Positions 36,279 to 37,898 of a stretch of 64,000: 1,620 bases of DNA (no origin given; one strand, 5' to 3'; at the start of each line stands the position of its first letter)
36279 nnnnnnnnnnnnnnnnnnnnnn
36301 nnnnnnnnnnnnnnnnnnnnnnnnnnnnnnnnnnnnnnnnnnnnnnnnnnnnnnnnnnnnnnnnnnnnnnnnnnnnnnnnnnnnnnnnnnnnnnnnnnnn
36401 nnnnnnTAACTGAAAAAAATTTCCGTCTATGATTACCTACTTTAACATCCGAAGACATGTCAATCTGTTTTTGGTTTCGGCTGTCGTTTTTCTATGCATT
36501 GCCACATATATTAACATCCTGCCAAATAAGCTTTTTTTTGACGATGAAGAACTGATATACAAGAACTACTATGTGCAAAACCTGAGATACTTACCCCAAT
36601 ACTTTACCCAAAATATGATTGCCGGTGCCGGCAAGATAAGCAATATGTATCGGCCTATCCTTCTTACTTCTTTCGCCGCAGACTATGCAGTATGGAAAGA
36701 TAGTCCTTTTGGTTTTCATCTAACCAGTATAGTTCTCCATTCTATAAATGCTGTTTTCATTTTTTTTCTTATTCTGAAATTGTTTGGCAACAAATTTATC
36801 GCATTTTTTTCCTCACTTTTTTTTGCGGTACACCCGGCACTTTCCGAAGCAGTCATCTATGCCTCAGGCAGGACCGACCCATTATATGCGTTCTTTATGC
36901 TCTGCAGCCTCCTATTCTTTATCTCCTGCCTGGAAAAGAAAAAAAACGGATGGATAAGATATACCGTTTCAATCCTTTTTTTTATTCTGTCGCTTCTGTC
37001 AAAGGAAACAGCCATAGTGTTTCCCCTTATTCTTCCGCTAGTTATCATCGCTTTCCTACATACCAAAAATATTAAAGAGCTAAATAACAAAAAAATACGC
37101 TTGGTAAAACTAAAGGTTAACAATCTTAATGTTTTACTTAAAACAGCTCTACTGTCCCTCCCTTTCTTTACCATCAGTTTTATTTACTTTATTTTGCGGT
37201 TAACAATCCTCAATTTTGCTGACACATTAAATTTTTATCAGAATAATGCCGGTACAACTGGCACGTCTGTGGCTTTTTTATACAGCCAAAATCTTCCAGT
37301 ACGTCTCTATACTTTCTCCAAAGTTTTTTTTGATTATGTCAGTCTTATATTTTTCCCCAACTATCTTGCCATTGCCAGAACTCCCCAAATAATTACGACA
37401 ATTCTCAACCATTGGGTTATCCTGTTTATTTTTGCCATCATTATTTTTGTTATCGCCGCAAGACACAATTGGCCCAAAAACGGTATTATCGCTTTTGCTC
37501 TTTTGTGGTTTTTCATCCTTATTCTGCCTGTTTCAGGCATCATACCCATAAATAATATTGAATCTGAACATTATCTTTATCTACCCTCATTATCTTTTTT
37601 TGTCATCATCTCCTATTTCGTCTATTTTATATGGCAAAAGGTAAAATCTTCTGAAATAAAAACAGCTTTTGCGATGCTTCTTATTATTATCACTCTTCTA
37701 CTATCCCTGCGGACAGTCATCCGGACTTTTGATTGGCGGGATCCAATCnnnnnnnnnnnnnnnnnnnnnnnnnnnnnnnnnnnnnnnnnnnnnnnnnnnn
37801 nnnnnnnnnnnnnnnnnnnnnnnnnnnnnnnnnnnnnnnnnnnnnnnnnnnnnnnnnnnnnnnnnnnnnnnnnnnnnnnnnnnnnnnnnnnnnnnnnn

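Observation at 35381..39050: FemABX-like / TPR-containing GT-C glycosyltransferase / FemABX-like trio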

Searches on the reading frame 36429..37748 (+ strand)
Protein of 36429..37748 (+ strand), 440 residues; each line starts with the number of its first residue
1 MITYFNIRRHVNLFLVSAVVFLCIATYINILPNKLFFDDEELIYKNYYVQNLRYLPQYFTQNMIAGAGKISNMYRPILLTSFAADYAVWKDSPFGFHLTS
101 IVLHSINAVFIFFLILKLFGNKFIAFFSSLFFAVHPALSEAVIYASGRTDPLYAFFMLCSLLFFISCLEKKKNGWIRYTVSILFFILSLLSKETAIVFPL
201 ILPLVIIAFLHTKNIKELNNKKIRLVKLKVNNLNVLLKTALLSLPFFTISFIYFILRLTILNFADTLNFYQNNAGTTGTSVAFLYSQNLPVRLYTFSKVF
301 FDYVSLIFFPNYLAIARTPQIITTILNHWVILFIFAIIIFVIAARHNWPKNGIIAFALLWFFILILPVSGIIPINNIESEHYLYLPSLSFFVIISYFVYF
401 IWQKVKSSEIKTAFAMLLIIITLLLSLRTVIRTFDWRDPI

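Call 8: find_homologous_proteins(query=window:36429-37748:+, max_evalue=0.001)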
Query window:36429-37748:+ (440 aa): 361 proteins with E <= 0.001 among 8000 candidates; the best 120 are listed.
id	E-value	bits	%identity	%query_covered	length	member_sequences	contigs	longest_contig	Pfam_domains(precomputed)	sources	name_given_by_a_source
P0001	1.5e-256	869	92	100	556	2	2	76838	PF14559.13,PF13431.13,PF13414.13,PF00515.35,PF13424.13,PF13176.13,PF13432.13,PF13428.13,PF13181.13,PF07719.24,PF13374.13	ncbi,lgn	-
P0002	3.6e-127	443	54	98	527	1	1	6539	PF14559.13,PF13431.13,PF13414.13,PF00515.35,PF13424.13,PF13181.13,PF07719.24,PF13374.13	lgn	-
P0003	1.2e-121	425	55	96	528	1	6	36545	PF13431.13,PF13414.13,PF00515.35,PF13424.13,PF13181.13,PF07719.24,PF13374.13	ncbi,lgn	-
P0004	2.7e-121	424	54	93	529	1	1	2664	PF13431.13,PF13414.13,PF00515.35,PF13424.13,PF13181.13,PF07719.24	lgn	-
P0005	5.6e-120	419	56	96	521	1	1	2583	PF14559.13,PF13431.13,PF13414.13,PF00515.35,PF13424.13,PF13176.13,PF13428.13,PF13181.13,PF07719.24,PF13231.13,PF13374.13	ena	-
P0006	4.0e-119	416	51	97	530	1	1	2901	PF13431.13,PF00515.35,PF13424.13,PF13428.13,PF13181.13,PF07719.24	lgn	-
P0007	5.9e-119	416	52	96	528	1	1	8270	PF14559.13,PF13431.13,PF13414.13,PF00515.35,PF13424.13,PF13176.13,PF13428.13,PF13181.13,PF07719.24,PF13374.13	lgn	-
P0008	6.0e-119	416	54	94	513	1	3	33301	PF14559.13,PF13431.13,PF13414.13,PF00515.35,PF13424.13,PF13176.13,PF13432.13,PF13181.13,PF07719.24,PF13231.13,PF13374.13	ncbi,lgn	-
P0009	5.6e-118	413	51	97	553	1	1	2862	PF14559.13,PF13431.13,PF13414.13,PF00515.35,PF13424.13,PF13176.13,PF13428.13,PF13181.13,PF07719.24,PF13374.13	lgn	-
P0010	7.4e-117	409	51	98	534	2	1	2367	PF14559.13,PF13431.13,PF13414.13,PF00515.35,PF13424.13,PF13176.13,PF13181.13,PF07719.24,PF13374.13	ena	-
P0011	1.5e-116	408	49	99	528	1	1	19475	PF14559.13,PF13431.13,PF13414.13,PF00515.35,PF13424.13,PF13176.13,PF13432.13,PF13428.13,PF13181.13,PF07719.24,PF13374.13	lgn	-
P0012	4.8e-116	406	51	98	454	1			-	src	-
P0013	1.1e-115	405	51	94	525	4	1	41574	PF14559.13,PF13431.13,PF13414.13,PF00515.35,PF13424.13,PF13428.13,PF13181.13,PF07719.24,PF13231.13,PF13374.13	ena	-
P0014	2.0e-114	401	52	94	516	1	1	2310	PF14559.13,PF13431.13,PF13414.13,PF00515.35,PF13428.13,PF13181.13,PF07719.24,PF13231.13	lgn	-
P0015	2.1e-114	401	53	94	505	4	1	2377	PF14559.13,PF13431.13,PF13414.13,PF00515.35,PF13424.13,PF13176.13,PF13428.13,PF13181.13,PF07719.24,PF13374.13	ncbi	-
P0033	5.1e-110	386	52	96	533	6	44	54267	PF13431.13,PF13414.13,PF00515.35,PF13424.13,PF13176.13,PF13181.13,PF07719.24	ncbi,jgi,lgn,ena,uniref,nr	ncbi:hypothetical protein COV53_02465 [Candidatus Gottesmanbacteria bacterium CG11_big_fil_rev_8_21_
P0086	1.7e-72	263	39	97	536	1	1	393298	PF13431.13,PF13414.13,PF00515.35,PF13424.13,PF13432.13,PF13181.13,PF07719.24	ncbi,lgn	-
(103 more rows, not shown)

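Call 10: find_encoding_contigs(protein=P0001, flank=8000, max_places=2)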
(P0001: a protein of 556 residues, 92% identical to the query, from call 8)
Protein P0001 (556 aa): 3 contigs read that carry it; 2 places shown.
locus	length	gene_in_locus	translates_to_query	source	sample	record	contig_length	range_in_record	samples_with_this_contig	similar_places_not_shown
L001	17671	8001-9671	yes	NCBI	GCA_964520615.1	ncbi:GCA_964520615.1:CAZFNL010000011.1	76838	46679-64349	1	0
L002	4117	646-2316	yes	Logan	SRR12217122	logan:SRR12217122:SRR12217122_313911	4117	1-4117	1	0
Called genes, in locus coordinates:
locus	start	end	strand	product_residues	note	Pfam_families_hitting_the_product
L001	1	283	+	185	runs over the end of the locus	PF05137:PilN (weak)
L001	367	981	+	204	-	PF04350:PilO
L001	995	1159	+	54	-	-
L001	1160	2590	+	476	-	PF00041:fn3, PF19077:Big_13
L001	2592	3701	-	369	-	PF03816:LytR_cpsA_psr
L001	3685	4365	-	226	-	PF00121:TIM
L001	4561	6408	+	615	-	PF00580:UvrD-helicase, PF13245:AAA_19, PF13604:AAA_30 (faint), PF13361:UvrD_C, PF13538:UvrD_C_2 (weak)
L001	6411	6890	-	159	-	-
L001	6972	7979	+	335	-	PF02388:FemAB, PF13480:Acetyltransf_6, PF02388:FemAB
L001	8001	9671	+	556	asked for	PF13431:TPR_17 (faint), PF13432:TPR_16 (faint), PF14559:TPR_19 (faint), PF13424:TPR_12 (weak), PF00515:TPR_1, PF07719:TPR_2, PF13181:TPR_8 (weak), PF13414:TPR_11 (weak), +3 more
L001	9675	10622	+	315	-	PF13480:Acetyltransf_6 (faint), PF02388:FemAB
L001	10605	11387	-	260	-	PF01784:DUF34_NIF3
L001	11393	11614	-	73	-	PF13560:HTH_31, PF12844:HTH_19 (weak), PF01381:HTH_3, PF13443:HTH_26 (weak)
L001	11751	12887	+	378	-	-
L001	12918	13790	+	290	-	-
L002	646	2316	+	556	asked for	PF13431:TPR_17 (faint), PF13432:TPR_16 (faint), PF14559:TPR_19 (faint), PF13424:TPR_12 (weak), PF00515:TPR_1, PF07719:TPR_2, PF13181:TPR_8 (weak), PF13414:TPR_11 (weak), +3 more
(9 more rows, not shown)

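Call 11: find_encoding_contigs(protein=P0033, flank=8000, max_places=2)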
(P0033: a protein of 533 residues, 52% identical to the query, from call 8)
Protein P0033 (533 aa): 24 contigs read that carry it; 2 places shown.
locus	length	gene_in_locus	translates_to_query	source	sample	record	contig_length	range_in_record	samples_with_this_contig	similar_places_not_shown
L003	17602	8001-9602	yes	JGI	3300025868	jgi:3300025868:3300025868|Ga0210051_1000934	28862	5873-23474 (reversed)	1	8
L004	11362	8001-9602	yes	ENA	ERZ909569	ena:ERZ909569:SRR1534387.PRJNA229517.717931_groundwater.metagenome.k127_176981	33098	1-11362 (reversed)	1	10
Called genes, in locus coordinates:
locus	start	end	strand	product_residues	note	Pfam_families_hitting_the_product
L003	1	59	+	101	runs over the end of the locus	PF01649:Ribosomal_S20p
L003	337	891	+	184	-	-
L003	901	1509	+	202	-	PF04350:PilO (weak)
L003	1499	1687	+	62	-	-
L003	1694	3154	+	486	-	PF00041:fn3 (weak), PF19077:Big_13 (weak)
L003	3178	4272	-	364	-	PF03816:LytR_cpsA_psr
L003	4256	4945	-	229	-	PF00121:TIM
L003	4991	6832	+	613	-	PF00580:UvrD-helicase, PF13245:AAA_19, PF13604:AAA_30 (faint), PF01443:Viral_helicase1 (faint), PF13361:UvrD_C, PF13538:UvrD_C_2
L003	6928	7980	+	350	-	PF02388:FemAB, PF13480:Acetyltransf_6 (weak), PF02388:FemAB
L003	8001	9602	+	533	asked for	PF13424:TPR_12 (faint), PF13431:TPR_17 (faint), PF13176:TPR_7 (faint), PF00515:TPR_1 (weak), PF07719:TPR_2 (weak), PF13181:TPR_8, PF13414:TPR_11 (weak)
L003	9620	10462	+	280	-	PF13480:Acetyltransf_6 (weak), PF02388:FemAB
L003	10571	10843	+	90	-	PF02583:Trns_repr_metal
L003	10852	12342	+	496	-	PF00403:HMA, PF02683:DsbD_TM, PF13386:DsbD_2, PF13473:Cupredoxin_1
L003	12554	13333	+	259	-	-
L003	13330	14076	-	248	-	PF01061:ABC2_membrane, PF12698:ABC2_membrane_3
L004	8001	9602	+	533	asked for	PF13424:TPR_12 (faint), PF13431:TPR_17 (faint), PF13176:TPR_7 (faint), PF00515:TPR_1 (weak), PF07719:TPR_2 (weak), PF13181:TPR_8, PF13414:TPR_11 (weak)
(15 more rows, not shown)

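Call 12: find_encoding_contigs(protein=P0086, flank=8000, max_places=2)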
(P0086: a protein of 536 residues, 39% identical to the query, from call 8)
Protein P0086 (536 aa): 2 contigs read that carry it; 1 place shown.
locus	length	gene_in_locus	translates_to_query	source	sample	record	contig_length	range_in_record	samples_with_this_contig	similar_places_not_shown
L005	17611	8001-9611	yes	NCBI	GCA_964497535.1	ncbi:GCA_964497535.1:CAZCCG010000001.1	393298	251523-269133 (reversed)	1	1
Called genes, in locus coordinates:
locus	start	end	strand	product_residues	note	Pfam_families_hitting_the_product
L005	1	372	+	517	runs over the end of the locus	PF13231:PMT_2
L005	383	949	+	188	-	-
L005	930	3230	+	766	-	PF10060:DUF2298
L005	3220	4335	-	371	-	PF03816:LytR_cpsA_psr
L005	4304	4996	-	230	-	PF00121:TIM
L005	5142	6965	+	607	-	PF00580:UvrD-helicase, PF13245:AAA_19, PF01443:Viral_helicase1 (faint), PF13361:UvrD_C, PF13538:UvrD_C_2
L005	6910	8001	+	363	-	PF02388:FemAB, PF13480:Acetyltransf_6, PF02388:FemAB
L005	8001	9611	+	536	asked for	PF13431:TPR_17 (faint), PF13432:TPR_16 (faint), PF00515:TPR_1 (weak), PF07719:TPR_2 (weak), PF13181:TPR_8 (faint), PF13414:TPR_11, PF13424:TPR_12 (weak), PF00515:TPR_1 (weak)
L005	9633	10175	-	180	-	-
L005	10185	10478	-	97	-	PF10502:Peptidase_S26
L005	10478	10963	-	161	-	PF09055:Sod_Ni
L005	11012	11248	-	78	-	-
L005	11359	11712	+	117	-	PF14076:DUF4258 (weak)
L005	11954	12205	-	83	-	-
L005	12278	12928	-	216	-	-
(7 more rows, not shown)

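Call 19: find_related_loci(query=A1, collection=genome_contigs, flank=6000)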
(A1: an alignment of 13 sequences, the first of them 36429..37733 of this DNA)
Query A1 (435 aa) in genome_contigs; peptide patterns used: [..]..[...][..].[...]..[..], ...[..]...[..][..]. (x = any residue, [..] = any of these).
150 stretches matched a pattern; 112 encode a relative of the query (tblastn E <= 1e-3); the best 80 are kept; 80 distinct loci.
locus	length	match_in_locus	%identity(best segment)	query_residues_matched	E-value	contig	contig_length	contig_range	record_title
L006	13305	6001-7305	92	1-435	0e+0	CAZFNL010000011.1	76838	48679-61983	MAG TPA_asm: uncultured Gammaproteobacteria bacterium isolate SRP271791_co1_7 genome assembly, contig: k141_380534, whol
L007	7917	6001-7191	50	9-435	1e-121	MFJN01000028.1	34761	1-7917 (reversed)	MAG: Candidatus Gottesmanbacteria bacterium RIFCSPHIGHO2_02_FULL_40_13 rifcsphigho2_02_scaffold_2720, whole genome shotg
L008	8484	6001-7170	52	18-435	3e-119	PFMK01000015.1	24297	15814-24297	MAG: Candidatus Gottesmanbacteria bacterium CG_4_10_14_0_8_um_filter_37_24 CG_4_10_14_0.8_um_filter_scaffold_932_c, whol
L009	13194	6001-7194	51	9-435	1e-118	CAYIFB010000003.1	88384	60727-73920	MAG TPA_asm: uncultured Gammaproteobacteria bacterium isolate ERP119705_co19_135 genome assembly, contig: NODE_95_length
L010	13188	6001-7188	51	12-435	1e-110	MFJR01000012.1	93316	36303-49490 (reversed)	MAG: Candidatus Gottesmanbacteria bacterium RIFCSPLOWO2_01_FULL_39_12b rifcsplowo2_01_scaffold_427, whole genome shotgun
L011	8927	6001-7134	49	27-435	3e-108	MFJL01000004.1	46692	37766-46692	MAG: Candidatus Gottesmanbacteria bacterium RIFCSPHIGHO2_02_FULL_39_11 rifcsphigho2_02_scaffold_1269, whole genome shotg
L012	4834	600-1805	49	2-435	1e-103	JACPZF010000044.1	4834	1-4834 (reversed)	MAG: Candidatus Gottesmanbacteria bacterium isolate NC_groundwater_882_Pr1_S2p5_40_13 Montesol18_S2p5_coassembly_scaffol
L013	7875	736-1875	51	27-435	6e-98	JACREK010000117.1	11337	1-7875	MAG: Candidatus Gottesmanbacteria bacterium isolate NC_groundwater_1697_Pr3_B-0.1um_39_16 SR-2_scaffold_141_2394165, who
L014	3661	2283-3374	47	19-435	3e-98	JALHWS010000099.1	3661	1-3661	MAG: Candidatus Microgenomates bacterium isolate PFL108 seq_2409517, whole genome shotgun sequence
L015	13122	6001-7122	45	19-435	2e-92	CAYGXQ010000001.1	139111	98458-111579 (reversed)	MAG TPA_asm: uncultured Gammaproteobacteria bacterium isolate ERP119294_co1_458 genome assembly, contig: NODE_119_length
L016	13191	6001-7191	46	13-435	3e-87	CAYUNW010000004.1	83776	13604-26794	MAG TPA_asm: uncultured Gammaproteobacteria bacterium isolate binchicken_co274_42 genome assembly, contig: NODE_733_leng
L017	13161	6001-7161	38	13-435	2e-73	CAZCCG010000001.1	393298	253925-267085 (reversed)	MAG TPA_asm: uncultured Gammaproteobacteria bacterium isolate SRP200132_co1_33 genome assembly, contig: NODE_10_length_3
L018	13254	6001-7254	37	6-430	7e-71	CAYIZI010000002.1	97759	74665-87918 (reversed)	MAG TPA_asm: uncultured Candidatus Saccharibacteria bacterium isolate ERP119705_co9_390 genome assembly, contig: NODE_11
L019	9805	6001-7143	38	31-422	2e-70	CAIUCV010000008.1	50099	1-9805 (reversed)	MAG: Candidatus Yanofskybacteria bacterium isolate D14_bin-0819 genome assembly, contig: bin-0819:08/23, whole genome sh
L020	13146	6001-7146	39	14-435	2e-70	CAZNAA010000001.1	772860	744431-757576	MAG TPA_asm: uncultured Gammaproteobacteria bacterium isolate SRP192515_co1_126 genome assembly, contig: NODE_1_length_7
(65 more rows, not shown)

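Call 38: search_protein_families(library=pfam, alignment_id=A1, max_evalue=1)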
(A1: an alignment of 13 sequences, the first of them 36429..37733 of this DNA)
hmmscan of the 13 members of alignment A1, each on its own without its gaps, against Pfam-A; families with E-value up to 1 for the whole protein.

A. member 1, window:36429-37733:+ (435 aa): 0 families

B. families by the number of members that match (of 13 scanned): 6 families
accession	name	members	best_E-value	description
PF08409.16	TMTC_DUF1736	3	0.0022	Protein O-mannosyl-transferase TMTC, DUF1736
PF13231.12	PMT_2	2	8.2e-08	Dolichyl-phosphate-mannose-protein mannosyltransferase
PF02366.24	PMT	1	7.7e-06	Dolichyl-phosphate-mannose-protein mannosyltransferase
PF14610.12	Psg1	1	0.02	Ykl077w/Psg1 (Pma1 Stabilization in Golgi)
PF06522.17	B12D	1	0.072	NADH-ubiquinone reductase complex 1 MLRQ subunit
PF14965.11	BRI3BP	1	0.74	Negative regulator of p53/TP53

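Call 40: search_solved_structures(query=A1, max_evalue=10, show_alignments=3)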
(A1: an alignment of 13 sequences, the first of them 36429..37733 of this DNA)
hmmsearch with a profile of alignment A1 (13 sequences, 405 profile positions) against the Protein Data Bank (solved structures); distinct sequences matched with E-value up to 10: 0.
